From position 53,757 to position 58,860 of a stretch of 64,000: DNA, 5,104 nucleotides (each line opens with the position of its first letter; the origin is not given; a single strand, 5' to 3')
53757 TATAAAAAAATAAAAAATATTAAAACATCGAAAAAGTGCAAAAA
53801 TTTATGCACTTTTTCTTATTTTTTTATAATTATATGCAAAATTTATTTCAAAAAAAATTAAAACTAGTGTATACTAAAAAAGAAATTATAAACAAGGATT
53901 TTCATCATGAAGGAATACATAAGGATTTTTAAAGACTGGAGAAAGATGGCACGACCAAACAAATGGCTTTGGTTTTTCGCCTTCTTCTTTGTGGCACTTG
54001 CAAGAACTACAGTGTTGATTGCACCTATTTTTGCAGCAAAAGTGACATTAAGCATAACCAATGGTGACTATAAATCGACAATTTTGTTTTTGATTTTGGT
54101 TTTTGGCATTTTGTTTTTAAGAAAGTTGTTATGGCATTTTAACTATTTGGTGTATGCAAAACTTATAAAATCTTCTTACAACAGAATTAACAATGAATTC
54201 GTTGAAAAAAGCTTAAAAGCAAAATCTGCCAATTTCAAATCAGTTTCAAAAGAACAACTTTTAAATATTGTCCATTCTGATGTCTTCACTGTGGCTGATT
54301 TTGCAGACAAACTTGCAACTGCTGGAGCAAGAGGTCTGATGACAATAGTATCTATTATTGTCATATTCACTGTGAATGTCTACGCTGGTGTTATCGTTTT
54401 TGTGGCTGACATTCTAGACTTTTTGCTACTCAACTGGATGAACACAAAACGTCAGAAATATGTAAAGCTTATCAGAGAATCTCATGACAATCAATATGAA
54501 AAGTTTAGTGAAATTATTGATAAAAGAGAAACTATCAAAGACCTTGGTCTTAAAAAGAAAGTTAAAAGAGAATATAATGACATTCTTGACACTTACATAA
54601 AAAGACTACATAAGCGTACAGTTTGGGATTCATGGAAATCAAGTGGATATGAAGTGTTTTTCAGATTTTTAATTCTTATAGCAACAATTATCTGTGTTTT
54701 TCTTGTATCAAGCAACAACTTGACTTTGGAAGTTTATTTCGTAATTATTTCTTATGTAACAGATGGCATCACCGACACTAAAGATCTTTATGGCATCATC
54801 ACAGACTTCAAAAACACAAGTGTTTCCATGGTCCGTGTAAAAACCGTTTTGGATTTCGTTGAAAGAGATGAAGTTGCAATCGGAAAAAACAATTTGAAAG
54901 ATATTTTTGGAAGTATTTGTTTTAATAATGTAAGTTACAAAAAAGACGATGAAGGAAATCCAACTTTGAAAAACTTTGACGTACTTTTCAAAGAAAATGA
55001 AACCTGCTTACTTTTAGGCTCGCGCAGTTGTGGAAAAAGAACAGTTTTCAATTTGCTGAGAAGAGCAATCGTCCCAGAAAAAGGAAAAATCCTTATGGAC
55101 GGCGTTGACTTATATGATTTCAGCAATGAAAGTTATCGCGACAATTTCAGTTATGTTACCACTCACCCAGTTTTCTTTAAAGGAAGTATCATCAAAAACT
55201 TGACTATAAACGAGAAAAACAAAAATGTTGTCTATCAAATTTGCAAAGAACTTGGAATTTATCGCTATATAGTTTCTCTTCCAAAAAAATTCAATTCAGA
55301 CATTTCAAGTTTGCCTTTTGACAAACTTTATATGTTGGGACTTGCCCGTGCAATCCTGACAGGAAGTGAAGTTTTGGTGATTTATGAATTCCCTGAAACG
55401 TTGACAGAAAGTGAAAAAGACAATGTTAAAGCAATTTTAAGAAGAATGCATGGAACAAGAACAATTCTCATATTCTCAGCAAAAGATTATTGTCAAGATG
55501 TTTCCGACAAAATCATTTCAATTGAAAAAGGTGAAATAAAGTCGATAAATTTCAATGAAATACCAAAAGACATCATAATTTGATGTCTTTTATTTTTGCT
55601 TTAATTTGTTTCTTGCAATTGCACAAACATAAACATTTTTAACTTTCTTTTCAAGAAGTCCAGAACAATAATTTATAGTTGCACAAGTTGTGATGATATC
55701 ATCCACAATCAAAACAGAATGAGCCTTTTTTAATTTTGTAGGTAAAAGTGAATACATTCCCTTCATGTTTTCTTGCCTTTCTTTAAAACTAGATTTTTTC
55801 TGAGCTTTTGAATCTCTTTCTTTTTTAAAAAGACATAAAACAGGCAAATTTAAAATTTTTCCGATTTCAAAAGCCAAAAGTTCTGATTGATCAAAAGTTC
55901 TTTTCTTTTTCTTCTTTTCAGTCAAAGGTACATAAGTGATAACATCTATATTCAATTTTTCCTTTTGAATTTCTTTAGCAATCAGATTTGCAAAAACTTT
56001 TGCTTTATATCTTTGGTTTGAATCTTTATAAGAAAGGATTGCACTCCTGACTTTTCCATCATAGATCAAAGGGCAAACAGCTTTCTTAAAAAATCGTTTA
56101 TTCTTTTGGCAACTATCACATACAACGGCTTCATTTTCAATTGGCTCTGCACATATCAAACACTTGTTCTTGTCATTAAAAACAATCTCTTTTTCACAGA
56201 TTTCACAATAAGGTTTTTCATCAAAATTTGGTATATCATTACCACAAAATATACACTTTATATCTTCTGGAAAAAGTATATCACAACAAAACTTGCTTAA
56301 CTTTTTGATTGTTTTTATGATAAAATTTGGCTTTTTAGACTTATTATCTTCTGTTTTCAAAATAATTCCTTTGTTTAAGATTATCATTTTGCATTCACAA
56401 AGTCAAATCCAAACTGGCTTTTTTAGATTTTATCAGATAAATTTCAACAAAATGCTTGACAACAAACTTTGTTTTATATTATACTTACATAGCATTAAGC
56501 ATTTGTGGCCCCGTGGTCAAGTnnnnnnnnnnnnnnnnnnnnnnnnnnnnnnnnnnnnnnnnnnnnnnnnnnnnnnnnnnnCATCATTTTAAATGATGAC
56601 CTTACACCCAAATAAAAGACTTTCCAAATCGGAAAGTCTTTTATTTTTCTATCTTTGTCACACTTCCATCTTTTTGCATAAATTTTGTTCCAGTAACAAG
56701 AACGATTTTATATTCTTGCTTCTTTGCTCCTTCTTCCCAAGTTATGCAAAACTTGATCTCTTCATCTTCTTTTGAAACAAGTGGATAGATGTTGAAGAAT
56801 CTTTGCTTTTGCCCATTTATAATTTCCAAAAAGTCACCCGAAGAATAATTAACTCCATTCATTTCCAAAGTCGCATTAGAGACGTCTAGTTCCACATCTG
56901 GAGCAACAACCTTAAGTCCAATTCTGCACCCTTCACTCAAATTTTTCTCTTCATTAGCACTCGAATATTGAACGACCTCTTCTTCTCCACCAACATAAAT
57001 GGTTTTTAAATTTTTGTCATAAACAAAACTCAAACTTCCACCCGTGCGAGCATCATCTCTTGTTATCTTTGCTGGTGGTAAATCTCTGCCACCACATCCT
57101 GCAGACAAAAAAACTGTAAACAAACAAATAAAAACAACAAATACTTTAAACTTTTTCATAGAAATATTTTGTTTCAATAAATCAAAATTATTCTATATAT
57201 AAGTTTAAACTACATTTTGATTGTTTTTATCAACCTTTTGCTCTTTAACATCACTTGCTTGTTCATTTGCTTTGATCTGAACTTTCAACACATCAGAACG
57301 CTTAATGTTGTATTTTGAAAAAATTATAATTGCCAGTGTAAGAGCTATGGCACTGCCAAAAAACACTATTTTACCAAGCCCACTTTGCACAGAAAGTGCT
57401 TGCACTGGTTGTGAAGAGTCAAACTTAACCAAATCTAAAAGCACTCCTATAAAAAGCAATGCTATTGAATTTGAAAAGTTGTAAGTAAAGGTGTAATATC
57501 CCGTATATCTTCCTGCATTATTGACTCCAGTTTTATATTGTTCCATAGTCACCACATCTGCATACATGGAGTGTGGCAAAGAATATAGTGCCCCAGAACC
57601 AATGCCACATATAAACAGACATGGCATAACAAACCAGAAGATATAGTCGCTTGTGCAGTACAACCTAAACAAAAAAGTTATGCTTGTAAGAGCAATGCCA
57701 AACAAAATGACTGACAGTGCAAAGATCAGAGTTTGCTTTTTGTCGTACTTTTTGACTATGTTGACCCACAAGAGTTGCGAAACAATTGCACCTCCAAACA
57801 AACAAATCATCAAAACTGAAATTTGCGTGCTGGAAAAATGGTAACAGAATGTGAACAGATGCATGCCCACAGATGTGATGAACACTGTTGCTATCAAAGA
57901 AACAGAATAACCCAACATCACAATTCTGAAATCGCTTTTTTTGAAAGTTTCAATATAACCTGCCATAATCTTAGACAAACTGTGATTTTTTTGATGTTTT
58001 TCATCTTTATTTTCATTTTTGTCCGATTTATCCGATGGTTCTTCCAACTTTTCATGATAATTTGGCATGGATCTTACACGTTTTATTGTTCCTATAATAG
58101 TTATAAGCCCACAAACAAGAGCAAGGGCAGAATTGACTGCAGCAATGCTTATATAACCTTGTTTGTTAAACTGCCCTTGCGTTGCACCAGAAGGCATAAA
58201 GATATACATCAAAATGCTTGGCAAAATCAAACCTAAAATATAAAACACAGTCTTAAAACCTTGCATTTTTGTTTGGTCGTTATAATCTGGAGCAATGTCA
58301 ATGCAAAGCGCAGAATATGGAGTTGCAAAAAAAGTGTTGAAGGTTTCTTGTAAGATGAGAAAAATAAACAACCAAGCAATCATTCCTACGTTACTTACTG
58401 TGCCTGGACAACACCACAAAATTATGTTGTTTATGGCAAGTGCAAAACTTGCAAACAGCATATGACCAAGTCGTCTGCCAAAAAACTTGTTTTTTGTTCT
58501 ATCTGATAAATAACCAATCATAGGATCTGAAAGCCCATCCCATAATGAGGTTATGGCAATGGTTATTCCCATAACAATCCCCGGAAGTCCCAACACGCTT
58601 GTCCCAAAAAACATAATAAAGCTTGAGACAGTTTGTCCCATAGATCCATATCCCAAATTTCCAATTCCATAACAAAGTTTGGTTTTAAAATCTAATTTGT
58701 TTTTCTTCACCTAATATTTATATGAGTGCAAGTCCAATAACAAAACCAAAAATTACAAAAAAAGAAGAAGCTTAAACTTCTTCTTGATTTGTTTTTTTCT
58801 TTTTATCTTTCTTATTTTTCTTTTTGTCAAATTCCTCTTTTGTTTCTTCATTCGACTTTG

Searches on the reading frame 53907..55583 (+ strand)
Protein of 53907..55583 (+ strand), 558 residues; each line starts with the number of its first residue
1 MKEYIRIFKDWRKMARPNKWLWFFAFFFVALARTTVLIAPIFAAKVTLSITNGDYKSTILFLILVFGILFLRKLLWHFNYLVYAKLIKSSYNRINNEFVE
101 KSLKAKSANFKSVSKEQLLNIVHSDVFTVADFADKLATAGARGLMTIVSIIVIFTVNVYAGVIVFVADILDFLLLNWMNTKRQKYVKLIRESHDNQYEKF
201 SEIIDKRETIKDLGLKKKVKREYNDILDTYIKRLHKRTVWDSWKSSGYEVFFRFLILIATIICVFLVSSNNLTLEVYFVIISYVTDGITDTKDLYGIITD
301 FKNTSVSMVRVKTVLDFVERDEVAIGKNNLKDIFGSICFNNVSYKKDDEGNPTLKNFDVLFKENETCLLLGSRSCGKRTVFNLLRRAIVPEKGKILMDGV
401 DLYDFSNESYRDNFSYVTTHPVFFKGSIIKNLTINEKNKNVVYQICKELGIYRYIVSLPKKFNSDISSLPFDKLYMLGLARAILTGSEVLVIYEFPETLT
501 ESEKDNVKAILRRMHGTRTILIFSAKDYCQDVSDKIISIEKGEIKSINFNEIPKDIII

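Call 71: search_protein_families(library=pfam, proteins=[window:53907-55583:+], max_evalue=0.001)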
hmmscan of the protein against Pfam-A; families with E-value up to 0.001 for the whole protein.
window:53907-55583:+ (558 aa): 2 families
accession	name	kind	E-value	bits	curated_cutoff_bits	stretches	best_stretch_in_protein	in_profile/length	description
PF00664.28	ABC_membrane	-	5.3e-20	72.7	28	1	22-284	1-267/274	ABC transporter transmembrane region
PF00005.33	ABC_tran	-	5.5e-11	43.7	25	1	354-491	1-131/137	ABC transporter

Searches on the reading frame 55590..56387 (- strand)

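Call 71: search_protein_families(library=pfam, proteins=[window:55590-56387:-], max_evalue=0.001)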
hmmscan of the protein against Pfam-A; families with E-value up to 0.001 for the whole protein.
window:55590-56387:- (265 aa): 2 families
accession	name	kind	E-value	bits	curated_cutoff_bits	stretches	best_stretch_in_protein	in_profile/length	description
PF18912.6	DZR_2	-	8.9e-08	32.3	27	1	35-94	2-56/56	Double zinc ribbon domain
PF00156.33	Pribosyltran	-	1.1e-05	25.3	26.3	1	196-260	59-126/158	Phosphoribosyl transferase domain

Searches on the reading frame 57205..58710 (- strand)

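Call 71: search_protein_families(library=pfam, proteins=[window:57205-58710:-], max_evalue=0.001)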
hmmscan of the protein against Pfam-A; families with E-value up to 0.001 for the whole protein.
window:57205-58710:- (501 aa): 2 families
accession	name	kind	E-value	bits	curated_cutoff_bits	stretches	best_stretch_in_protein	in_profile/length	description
PF13347.12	MFS_2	-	1.2e-57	195.8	27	1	13-470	1-426/427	MFS/sugar transport protein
PF07690.21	MFS_1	-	5.4e-29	101.6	33.4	2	27-417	11-346/347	Major Facilitator Superfamily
